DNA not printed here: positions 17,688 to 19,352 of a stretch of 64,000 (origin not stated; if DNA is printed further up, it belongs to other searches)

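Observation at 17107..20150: Three-gene DUF547 / GT-C-like / GT2 operon: probable polyprenyl-phosphate-sugar periplasmic glycosylation system of unknown target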

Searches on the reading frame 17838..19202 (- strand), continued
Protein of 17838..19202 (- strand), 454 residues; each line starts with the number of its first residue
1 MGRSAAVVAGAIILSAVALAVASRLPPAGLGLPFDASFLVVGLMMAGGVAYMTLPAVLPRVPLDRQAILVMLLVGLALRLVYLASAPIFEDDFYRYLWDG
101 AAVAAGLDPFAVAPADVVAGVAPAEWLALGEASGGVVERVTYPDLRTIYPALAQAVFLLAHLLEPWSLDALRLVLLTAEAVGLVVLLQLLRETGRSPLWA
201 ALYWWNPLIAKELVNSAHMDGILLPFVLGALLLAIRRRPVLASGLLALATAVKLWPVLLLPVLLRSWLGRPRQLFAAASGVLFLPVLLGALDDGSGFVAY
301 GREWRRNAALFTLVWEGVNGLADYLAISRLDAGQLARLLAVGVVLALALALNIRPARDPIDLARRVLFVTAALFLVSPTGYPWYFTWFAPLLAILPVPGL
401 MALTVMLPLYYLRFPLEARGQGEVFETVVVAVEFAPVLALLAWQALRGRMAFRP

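Call 57: find_encoding_contigs(protein=P0005, flank=8000, max_places=2)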
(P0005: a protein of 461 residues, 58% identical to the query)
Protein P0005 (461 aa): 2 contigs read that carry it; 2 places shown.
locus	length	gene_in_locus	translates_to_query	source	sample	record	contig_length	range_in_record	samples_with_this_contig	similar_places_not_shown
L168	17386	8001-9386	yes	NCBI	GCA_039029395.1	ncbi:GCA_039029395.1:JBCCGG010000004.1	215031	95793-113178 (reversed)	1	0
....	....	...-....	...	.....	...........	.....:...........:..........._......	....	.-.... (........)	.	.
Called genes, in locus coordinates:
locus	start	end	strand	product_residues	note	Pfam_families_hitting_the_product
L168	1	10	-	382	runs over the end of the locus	PF06559:DCD_N, PF22769:DCD, PF22569:DCD_C, PF22769:DCD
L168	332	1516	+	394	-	PF02746:MR_MLE_N, PF13378:MR_MLE_C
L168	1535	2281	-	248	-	PF01738:DLH, PF12146:Hydrolase_4 (faint), PF12697:Abhydrolase_6, PF00326:Peptidase_S9 (faint)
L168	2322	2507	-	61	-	-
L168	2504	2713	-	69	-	-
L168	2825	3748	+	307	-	PF00126:HTH_1, PF03466:LysR_substrate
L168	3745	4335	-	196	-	PF01810:LysE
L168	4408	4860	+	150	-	PF13404:HTH_AsnC-type, PF13412:HTH_24, PF01047:MarR (weak), PF12840:HTH_20 (weak), PF13545:HTH_Crp_2 (weak), PF01037:AsnC_trans_reg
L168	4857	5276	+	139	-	PF00583:Acetyltransf_1, PF13673:Acetyltransf_10, PF13508:Acetyltransf_7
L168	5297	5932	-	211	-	PF04264:YceI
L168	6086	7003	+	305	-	PF12833:HTH_18, PF00165:HTH_AraC (weak), PF06445:GyrI-like, PF14526:Cass2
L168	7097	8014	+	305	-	PF04784:DUF547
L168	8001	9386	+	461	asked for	PF26314:MptA_B_family, PF09594:GT87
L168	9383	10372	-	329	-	PF03706:LPG_synthase_TM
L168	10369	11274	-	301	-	PF00781:DAGK_cat, PF19279:YegS_C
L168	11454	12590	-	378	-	PF00724:Oxidored_FMN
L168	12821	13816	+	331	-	-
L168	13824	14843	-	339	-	PF01965:DJ-1_PfpI, PF00165:HTH_AraC (weak), PF12833:HTH_18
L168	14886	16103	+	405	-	PF12832:MFS_1_like (faint), PF07690:MFS_1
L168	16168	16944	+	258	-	PF02525:Flavodoxin_2, PF03358:FMN_red (weak)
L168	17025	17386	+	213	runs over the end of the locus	-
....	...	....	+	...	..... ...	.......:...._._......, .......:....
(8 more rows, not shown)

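Call 76: search_protein_families(library=pfam, proteins=[L011:24-1190:+, L014:1171-3171:+, L030:2273-3097:-, L007:4843-5796:+, L168:9383-10372:-], max_evalue=0.0001)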
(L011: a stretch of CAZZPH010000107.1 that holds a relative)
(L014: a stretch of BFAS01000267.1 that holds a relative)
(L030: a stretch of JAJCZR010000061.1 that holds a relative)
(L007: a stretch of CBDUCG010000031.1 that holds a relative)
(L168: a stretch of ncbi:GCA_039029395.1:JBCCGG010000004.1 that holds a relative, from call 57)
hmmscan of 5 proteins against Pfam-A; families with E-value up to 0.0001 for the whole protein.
L011:24-1190:+ (388 aa): 5 families
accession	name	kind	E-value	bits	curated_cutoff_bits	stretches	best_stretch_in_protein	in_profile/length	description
PF13692.12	Glyco_trans_1_4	-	8.4e-19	68.7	27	1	208-335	7-140/142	Glycosyl transferases group 1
PF00534.26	Glycos_transf_1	-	1.1e-12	48.2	26.4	1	231-345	45-166/172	Glycosyl transferases group 1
PF13579.12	Glyco_trans_4_4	-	7.5e-09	36.6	29.7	1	31-178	8-153/158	Glycosyl transferase 4-like domain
PF13524.12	Glyco_trans_1_2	-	1.8e-05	25.1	25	1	263-365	38-142/144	Glycosyl transferase-like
PF13439.12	Glyco_transf_4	-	5.7e-05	23.6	28.5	0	32-182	10-164/170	Glycosyltransferase Family 4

L014:1171-3171:+ (666 aa): 6 families
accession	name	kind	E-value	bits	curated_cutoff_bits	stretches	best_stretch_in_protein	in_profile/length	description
PF02719.21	Polysacc_synt_2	-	2.9e-110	368.5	20.2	1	299-599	1-289/293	Polysaccharide biosynthesis protein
PF01370.27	Epimerase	-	1.4e-14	54.6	20.9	1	299-521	1-223/240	NAD dependent epimerase/dehydratase family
PF04321.23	RmlD_sub_bind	-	2.9e-10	40.1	27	1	299-502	3-177/287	RmlD substrate binding domain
PF16363.11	GDP_Man_Dehyd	-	1.9e-08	34.6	27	1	300-437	1-130/332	GDP-mannose 4,6 dehydratase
PF13727.12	CoA_binding_3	-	8.3e-07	29.6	25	1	88-251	15-172/175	CoA-binding domain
PF17836.7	PglD_N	-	9.3e-06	26.6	23.4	1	161-228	1-65/78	PglD N-terminal domain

L030:2273-3097:- (274 aa): 1 family
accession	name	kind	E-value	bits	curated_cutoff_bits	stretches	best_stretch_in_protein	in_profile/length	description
PF01734.28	Patatin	-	6.3e-36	124.8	27.7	1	8-166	1-189/191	Patatin-like phospholipase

L007:4843-5796:+ (317 aa): 6 families
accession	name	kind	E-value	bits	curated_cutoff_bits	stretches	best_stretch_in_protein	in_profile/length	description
PF07992.20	Pyr_redox_2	-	2.4e-51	175.3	26.1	1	12-301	2-291/291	Pyridine nucleotide-disulphide oxidoreductase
PF13738.12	Pyr_redox_3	-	3.8e-22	79.3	30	1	87-284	102-305/305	Pyridine nucleotide-disulphide oxidoreductase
PF00070.33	Pyr_redox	-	1e-18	68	22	1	153-226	2-80/82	Pyridine nucleotide-disulphide oxidoreductase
PF01266.30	DAO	-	4.8e-07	30.1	27.9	0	67-125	149-214/353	FAD dependent oxidoreductase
PF00890.30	FAD_binding_2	-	5.2e-06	26.3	20.4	0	13-48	2-38/414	FAD binding domain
PF03486.20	HI0933_like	-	1.6e-05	24.9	50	0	12-45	2-35/244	HI0933-like protein Rossmann domain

L168:9383-10372:- (329 aa): 1 family
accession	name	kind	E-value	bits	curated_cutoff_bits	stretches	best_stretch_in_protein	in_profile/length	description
PF03706.18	LPG_synthase_TM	-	1.4e-24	87.5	33.4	1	15-309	3-300/302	Lysylphosphatidylglycerol synthase TM region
